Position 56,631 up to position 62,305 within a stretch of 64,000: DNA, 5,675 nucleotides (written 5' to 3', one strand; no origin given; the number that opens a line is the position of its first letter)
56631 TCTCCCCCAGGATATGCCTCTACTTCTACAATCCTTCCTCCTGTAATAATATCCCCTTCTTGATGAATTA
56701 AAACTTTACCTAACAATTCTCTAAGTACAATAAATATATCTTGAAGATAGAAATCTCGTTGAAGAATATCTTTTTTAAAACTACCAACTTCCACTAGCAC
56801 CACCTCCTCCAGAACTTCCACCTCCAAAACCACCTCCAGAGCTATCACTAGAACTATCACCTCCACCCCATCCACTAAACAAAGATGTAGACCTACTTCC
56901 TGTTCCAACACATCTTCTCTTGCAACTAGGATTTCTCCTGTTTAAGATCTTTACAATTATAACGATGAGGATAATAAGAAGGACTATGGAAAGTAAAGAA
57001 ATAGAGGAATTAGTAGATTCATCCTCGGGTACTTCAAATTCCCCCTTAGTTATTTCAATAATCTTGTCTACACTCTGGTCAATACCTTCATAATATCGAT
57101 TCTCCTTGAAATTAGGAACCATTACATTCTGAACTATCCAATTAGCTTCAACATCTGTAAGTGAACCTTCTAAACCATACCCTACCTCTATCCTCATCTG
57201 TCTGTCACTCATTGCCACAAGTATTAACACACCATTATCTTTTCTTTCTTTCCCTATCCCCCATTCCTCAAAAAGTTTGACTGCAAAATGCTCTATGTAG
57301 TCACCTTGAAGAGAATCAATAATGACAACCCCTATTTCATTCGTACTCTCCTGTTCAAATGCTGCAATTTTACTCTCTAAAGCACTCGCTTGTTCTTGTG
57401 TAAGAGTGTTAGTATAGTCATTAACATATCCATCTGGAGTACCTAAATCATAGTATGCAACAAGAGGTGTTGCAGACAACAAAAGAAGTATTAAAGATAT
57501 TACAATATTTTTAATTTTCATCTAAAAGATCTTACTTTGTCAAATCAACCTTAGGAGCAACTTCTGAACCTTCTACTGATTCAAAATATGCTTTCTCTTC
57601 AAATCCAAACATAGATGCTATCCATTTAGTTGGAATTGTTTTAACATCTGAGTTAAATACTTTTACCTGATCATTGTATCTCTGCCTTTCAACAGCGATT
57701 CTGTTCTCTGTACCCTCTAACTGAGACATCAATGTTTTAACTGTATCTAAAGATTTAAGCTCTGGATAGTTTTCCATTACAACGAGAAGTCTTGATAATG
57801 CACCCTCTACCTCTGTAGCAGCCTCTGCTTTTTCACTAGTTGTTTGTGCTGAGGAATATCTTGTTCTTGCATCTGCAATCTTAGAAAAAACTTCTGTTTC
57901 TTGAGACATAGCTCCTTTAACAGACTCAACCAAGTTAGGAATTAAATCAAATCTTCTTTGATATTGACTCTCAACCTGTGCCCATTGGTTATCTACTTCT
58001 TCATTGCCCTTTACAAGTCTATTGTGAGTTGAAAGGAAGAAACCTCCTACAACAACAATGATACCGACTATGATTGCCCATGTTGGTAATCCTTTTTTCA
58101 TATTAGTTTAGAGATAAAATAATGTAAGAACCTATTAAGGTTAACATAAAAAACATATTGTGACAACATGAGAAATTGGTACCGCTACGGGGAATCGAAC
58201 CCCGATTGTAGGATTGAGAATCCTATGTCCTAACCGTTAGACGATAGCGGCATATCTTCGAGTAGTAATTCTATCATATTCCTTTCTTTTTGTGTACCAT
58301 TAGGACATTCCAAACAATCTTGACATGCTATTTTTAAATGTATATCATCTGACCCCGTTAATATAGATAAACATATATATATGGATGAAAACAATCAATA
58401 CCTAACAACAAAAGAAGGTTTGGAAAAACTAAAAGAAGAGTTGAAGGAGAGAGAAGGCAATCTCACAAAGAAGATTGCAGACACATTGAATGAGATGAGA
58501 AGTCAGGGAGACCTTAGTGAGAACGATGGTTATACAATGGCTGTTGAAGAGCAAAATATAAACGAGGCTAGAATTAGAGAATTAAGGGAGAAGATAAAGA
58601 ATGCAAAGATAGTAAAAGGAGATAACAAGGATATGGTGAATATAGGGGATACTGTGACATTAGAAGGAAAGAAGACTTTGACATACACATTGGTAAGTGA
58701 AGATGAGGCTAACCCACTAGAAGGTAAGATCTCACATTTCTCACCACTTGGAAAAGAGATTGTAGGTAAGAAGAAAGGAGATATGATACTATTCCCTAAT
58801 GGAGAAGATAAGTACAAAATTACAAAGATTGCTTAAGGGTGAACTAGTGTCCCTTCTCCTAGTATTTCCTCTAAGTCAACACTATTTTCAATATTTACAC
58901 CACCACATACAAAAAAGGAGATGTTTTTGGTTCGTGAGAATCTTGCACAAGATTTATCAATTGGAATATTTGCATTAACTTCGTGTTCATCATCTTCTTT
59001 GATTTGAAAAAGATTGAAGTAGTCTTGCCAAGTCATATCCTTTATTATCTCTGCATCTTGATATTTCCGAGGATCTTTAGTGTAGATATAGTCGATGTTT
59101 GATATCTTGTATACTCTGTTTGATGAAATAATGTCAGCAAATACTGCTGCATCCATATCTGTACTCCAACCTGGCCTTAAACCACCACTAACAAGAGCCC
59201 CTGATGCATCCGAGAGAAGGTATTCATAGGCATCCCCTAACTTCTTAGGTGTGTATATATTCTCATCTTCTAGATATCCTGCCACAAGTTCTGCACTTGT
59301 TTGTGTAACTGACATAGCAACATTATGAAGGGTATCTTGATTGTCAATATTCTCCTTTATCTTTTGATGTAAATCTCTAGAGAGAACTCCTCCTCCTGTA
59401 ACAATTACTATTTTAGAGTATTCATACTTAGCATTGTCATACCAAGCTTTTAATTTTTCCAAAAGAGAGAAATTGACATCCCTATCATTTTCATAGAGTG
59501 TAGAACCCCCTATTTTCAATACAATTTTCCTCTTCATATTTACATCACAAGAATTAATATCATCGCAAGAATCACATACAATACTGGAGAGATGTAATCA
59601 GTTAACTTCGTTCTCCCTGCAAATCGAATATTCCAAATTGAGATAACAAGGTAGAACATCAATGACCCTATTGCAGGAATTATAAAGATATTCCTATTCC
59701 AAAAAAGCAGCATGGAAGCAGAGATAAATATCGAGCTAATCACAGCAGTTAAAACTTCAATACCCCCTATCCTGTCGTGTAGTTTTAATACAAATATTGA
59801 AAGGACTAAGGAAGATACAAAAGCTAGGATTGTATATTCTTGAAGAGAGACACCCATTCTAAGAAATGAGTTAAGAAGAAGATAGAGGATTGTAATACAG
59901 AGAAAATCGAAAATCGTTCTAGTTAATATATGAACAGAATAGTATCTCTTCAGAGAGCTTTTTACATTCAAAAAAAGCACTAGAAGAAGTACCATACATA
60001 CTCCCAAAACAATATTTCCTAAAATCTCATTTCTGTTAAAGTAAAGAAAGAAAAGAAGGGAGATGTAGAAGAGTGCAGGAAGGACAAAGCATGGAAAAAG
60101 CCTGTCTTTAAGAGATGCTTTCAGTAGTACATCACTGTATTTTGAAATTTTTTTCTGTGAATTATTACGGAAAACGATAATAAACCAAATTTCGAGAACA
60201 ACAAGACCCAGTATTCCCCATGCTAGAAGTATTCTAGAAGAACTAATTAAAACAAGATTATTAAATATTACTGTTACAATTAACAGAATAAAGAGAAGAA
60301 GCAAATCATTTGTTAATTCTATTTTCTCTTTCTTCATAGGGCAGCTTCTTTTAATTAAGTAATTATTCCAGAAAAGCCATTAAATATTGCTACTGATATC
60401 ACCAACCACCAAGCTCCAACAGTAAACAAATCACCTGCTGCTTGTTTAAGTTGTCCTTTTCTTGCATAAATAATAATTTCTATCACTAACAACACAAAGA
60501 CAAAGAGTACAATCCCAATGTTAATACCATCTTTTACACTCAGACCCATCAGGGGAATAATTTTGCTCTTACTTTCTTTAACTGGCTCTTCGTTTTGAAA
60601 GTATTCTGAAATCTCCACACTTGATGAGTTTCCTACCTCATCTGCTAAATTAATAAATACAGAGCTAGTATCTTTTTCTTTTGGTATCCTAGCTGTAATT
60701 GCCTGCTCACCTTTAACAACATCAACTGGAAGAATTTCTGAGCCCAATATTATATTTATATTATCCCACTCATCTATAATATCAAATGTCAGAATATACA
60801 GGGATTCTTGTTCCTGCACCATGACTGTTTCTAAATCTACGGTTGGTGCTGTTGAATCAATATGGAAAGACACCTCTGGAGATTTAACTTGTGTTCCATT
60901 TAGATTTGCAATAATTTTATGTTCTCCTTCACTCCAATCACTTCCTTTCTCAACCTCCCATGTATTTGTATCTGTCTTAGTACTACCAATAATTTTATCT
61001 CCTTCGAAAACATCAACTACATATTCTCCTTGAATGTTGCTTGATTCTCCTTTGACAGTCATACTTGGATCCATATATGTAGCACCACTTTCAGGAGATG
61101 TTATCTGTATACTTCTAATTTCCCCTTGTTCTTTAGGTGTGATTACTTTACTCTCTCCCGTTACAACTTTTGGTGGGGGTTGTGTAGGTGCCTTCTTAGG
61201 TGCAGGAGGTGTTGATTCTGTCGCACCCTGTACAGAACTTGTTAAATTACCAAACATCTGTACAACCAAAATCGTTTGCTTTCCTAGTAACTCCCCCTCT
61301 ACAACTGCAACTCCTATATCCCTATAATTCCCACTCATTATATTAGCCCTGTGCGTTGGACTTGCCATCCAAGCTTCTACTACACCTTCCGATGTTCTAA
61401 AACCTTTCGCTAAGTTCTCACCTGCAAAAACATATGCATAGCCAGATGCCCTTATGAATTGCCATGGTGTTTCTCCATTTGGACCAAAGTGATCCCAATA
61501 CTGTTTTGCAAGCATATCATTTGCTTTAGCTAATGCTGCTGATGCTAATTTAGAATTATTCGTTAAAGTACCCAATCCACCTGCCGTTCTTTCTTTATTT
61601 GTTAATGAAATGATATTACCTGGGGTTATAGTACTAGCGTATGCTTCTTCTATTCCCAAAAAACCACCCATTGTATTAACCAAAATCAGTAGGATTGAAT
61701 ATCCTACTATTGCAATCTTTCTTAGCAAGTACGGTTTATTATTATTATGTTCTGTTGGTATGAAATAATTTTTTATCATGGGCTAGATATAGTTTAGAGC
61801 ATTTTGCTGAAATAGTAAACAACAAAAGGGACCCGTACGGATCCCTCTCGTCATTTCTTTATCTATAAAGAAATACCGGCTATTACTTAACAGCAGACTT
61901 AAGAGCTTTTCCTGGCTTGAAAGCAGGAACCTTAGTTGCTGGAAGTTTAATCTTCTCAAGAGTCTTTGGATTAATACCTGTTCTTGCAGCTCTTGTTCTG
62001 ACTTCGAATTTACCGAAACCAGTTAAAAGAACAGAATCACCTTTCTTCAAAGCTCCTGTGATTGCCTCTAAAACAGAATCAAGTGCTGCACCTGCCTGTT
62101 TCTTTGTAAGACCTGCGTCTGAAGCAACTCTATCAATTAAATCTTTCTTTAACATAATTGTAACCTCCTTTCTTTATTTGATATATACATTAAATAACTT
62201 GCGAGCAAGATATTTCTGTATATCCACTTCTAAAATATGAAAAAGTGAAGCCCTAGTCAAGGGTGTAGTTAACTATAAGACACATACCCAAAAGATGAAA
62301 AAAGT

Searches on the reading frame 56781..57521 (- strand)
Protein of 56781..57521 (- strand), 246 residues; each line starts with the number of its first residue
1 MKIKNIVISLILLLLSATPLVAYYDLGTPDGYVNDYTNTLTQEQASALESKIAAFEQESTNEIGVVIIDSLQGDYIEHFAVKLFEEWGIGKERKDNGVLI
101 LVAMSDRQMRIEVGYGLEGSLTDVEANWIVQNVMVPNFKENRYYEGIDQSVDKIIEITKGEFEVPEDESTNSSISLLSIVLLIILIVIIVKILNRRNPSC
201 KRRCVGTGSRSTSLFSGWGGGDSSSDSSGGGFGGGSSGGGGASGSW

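Call 20: search_protein_families(library=pfam, proteins=[window:56781-57521:-], max_evalue=0.01)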
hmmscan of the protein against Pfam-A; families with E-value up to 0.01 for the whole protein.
window:56781-57521:- (246 aa): 3 families
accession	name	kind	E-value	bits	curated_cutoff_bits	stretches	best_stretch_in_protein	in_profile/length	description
PF04536.20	TPM_phosphatase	-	1.1e-42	145.5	22.1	1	33-156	1-124/125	TPM domain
PF25184.1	YxzE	-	8.6e-05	23.9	40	1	177-241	5-64/65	YxzE-like putative bacteriocin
PF17175.10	MOLO1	-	0.0027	18.4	27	0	56-106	62-121/122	Modulator of levamisole receptor-1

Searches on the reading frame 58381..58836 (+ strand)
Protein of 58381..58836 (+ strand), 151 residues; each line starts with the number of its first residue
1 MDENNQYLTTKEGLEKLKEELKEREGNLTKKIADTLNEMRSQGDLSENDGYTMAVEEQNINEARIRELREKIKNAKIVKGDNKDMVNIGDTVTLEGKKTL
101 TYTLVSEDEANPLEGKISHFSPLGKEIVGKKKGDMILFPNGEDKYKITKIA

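Call 93: search_protein_families(library=pfam, proteins=[window:58381-58836:+], max_evalue=0.001)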
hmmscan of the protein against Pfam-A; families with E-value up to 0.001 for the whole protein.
window:58381-58836:+ (151 aa): 2 families
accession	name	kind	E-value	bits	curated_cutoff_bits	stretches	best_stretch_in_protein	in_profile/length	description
PF03449.20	GreA_GreB_N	-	3.1e-20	72.6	24.5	1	9-77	3-71/71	Transcription elongation factor, N-terminal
PF01272.25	GreA_GreB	-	1.9e-17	63.5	26.9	1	82-150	2-75/77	Transcription elongation factor, GreA/GreB, C-term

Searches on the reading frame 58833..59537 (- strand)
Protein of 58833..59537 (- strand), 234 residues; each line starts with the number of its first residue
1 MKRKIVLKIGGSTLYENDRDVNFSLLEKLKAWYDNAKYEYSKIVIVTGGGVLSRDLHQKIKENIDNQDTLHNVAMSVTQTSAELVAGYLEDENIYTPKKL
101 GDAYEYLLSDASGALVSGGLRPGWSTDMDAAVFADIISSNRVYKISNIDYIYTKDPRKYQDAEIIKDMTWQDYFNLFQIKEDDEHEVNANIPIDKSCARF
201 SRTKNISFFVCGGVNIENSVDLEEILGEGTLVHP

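Call 93: search_protein_families(library=pfam, proteins=[window:58833-59537:-], max_evalue=0.001)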
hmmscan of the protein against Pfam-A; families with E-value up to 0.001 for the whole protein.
window:58833-59537:- (234 aa): 1 family
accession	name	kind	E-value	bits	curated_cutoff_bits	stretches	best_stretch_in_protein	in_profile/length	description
PF00696.33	AA_kinase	-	2.4e-16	60.6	24.9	1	4-210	2-232/234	Amino acid kinase family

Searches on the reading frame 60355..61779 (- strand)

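Call 69: search_protein_families(library=pfam, proteins=[window:60355-61779:-], max_evalue=0.001)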
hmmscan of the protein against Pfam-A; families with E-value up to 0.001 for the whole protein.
window:60355-61779:- (474 aa): 1 family
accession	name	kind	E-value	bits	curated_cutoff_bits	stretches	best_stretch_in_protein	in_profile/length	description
PF00188.32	CAP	-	2.2e-19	70.9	21.1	1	58-174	2-115/117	Cysteine-rich secretory protein family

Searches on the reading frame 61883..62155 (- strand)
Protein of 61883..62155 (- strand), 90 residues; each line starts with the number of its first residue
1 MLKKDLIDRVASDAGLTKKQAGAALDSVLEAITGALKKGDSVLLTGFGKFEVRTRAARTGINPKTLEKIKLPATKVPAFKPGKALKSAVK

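Call 69: search_protein_families(library=pfam, proteins=[window:61883-62155:-], max_evalue=0.001)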
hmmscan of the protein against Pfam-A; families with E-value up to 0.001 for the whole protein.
window:61883-62155:- (90 aa): 2 families
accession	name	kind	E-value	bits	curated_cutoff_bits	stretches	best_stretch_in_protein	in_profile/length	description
PF00216.26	Bac_DNA_binding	-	4.4e-34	117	22.4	1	1-90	1-90/90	Bacterial DNA-binding protein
PF18291.6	HU-HIG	-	4.6e-08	33.6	26.2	1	4-90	35-119/125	HU domain fused to wHTH, Ig, or Glycine-rich motif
